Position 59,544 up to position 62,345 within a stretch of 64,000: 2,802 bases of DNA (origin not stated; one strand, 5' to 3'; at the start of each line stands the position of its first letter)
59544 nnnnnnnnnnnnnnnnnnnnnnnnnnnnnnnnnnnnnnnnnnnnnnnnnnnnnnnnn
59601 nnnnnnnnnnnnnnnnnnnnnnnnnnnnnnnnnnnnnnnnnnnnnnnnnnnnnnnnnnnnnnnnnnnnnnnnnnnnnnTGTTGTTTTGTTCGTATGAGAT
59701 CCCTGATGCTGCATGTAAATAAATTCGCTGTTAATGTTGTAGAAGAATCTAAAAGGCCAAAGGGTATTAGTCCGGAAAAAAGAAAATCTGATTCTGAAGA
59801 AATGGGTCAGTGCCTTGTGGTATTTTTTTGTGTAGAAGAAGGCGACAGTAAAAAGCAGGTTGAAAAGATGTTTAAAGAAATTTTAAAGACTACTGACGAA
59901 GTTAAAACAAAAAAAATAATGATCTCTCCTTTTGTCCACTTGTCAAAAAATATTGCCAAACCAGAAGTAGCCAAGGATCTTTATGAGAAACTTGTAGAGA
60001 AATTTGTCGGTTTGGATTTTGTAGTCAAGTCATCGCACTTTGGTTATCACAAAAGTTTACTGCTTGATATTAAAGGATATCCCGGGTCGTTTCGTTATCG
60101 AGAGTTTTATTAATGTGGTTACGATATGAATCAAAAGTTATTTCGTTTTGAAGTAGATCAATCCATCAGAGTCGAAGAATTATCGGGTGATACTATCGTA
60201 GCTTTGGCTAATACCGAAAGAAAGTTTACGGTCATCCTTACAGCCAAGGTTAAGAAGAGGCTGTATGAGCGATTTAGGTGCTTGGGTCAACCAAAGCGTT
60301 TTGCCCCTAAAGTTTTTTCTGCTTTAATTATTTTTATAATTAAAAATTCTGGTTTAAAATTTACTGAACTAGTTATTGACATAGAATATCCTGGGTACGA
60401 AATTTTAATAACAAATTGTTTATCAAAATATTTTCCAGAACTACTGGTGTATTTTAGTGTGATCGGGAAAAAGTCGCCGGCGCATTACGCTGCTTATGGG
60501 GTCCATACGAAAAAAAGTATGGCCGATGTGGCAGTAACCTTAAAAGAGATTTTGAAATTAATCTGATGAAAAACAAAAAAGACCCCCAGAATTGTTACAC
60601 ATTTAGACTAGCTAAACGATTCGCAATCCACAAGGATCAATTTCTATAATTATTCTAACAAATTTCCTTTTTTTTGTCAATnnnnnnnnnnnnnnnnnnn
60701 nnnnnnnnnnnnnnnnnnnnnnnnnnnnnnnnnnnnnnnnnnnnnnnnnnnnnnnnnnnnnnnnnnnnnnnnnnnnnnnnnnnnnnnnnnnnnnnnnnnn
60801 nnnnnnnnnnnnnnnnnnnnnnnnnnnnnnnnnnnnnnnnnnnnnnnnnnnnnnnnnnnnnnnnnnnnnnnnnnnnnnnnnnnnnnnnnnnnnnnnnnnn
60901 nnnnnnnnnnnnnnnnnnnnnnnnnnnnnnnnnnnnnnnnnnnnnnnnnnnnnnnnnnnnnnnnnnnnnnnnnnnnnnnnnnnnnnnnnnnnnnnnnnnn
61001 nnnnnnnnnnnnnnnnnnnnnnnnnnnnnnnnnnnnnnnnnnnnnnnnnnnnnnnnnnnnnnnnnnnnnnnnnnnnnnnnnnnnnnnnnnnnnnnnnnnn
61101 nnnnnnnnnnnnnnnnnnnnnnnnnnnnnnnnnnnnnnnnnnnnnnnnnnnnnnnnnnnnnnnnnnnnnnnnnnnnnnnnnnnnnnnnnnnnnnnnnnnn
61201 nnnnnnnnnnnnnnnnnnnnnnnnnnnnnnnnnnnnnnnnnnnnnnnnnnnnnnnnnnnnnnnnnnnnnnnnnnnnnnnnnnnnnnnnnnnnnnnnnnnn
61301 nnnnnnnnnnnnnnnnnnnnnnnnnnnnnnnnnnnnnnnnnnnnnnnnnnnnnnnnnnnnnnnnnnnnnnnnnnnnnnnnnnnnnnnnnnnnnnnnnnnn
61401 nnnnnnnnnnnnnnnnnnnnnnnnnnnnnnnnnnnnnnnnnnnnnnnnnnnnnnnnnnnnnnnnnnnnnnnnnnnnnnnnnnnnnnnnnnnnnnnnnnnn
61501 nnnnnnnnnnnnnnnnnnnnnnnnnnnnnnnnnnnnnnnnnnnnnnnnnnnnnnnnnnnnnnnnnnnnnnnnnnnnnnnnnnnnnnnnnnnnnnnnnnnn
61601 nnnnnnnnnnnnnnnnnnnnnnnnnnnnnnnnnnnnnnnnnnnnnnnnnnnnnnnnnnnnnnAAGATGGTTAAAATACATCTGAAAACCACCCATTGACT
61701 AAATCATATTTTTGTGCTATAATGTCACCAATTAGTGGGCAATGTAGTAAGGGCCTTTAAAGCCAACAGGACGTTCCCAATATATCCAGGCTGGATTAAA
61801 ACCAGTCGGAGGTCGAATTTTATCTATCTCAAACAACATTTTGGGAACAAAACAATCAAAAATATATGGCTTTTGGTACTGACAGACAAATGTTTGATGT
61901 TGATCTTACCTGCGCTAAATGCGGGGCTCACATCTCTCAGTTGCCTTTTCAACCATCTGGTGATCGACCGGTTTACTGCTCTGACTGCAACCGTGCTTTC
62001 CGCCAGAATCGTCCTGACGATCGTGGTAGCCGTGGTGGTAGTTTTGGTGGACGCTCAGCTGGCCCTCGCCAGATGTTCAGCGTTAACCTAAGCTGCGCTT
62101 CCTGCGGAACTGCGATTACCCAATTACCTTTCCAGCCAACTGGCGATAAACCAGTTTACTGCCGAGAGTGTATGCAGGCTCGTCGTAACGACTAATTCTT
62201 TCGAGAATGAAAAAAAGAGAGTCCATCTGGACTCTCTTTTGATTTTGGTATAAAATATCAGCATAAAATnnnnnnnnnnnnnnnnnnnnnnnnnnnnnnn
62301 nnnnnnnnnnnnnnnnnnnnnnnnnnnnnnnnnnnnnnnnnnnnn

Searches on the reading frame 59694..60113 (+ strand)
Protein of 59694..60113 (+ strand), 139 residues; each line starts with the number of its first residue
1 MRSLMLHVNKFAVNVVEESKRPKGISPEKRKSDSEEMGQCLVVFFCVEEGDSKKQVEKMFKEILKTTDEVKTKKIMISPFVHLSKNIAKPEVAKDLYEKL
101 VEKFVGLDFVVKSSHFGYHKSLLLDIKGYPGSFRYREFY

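Call 33: search_protein_families(library=pfam, proteins=[window:59694-60113:+], max_evalue=0.001)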
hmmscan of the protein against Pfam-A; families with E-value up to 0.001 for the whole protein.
window:59694-60113:+ (139 aa): 2 families
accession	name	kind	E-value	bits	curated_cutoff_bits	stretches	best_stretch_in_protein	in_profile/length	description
PF08915.16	tRNA-Thr_ED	-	2.5e-26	92.8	30.2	1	1-136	1-135/137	Archaea-specific editing domain of threonyl-tRNA synthetase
PF02580.21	Tyr_Deacylase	-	8.2e-07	29.9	25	0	34-66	19-51/144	D-Tyr-tRNA(Tyr) deacylase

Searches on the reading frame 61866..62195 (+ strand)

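Call 33: search_protein_families(library=pfam, proteins=[window:61866-62195:+], max_evalue=0.001)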
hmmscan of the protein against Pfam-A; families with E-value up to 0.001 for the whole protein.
window:61866-62195:+ (109 aa): 1 family
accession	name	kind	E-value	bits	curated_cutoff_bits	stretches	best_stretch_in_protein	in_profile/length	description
PF23477.1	zf_Tbcl_2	-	2.2e-28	98.1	27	2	68-107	1-37/37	Probable treble clef zinc finger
